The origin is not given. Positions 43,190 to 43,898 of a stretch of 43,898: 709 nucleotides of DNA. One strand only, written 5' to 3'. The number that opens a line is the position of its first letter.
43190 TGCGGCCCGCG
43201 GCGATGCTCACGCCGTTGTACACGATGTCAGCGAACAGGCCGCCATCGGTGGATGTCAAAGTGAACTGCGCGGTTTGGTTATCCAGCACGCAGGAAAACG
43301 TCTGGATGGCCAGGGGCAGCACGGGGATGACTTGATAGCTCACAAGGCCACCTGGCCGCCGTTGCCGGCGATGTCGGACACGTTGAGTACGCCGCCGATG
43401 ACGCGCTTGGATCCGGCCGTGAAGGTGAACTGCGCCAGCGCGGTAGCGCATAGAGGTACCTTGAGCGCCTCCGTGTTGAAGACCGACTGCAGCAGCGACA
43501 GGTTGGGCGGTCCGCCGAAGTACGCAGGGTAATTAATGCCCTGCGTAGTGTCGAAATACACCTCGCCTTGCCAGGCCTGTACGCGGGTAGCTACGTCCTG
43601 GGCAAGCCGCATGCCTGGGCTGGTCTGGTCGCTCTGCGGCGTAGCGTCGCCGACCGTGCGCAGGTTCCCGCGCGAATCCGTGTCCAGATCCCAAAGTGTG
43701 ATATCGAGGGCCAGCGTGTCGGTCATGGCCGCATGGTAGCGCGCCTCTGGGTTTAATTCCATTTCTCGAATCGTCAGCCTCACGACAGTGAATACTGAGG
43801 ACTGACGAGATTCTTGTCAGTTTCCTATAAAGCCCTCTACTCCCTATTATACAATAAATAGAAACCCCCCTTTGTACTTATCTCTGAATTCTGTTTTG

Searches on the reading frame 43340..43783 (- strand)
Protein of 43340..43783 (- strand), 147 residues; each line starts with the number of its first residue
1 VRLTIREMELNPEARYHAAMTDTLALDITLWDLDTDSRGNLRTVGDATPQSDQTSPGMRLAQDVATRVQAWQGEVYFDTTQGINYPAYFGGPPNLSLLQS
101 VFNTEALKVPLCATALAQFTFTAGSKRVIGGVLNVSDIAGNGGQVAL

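Call 67: search_protein_families(library=pfam, proteins=[window:43340-43783:-], max_evalue=0.01)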
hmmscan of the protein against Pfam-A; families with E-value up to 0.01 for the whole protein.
window:43340-43783:- (147 aa): 0 families

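Call 77: find_encoding_contigs(protein=window:43340-43762:-, flank=1200, max_places=10)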
Protein window:43340-43762:- (140 aa): 23 contigs read that carry it; 5 places shown.
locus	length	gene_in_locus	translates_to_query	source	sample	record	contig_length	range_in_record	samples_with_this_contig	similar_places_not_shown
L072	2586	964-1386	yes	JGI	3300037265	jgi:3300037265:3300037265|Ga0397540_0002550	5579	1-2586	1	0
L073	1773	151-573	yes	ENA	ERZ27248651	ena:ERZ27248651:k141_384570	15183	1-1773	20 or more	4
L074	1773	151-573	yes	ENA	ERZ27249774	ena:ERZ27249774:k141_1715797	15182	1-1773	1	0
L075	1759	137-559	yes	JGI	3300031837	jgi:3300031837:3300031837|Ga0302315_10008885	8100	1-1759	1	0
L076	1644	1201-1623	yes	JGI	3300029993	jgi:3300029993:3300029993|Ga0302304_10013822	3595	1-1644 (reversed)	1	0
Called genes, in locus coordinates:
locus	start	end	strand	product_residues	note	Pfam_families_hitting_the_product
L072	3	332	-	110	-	?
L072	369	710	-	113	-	-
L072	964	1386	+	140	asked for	-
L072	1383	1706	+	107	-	PF22479:Pam3_gp18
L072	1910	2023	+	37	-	-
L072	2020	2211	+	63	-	-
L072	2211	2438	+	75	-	-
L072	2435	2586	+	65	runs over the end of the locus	-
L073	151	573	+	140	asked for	-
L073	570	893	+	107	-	PF22479:Pam3_gp18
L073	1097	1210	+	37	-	-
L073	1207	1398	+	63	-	-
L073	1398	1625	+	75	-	-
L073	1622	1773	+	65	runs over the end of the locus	-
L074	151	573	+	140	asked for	-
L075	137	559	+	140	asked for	-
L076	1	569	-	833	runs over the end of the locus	PF05272:VapE-like_dom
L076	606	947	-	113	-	-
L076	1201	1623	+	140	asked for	-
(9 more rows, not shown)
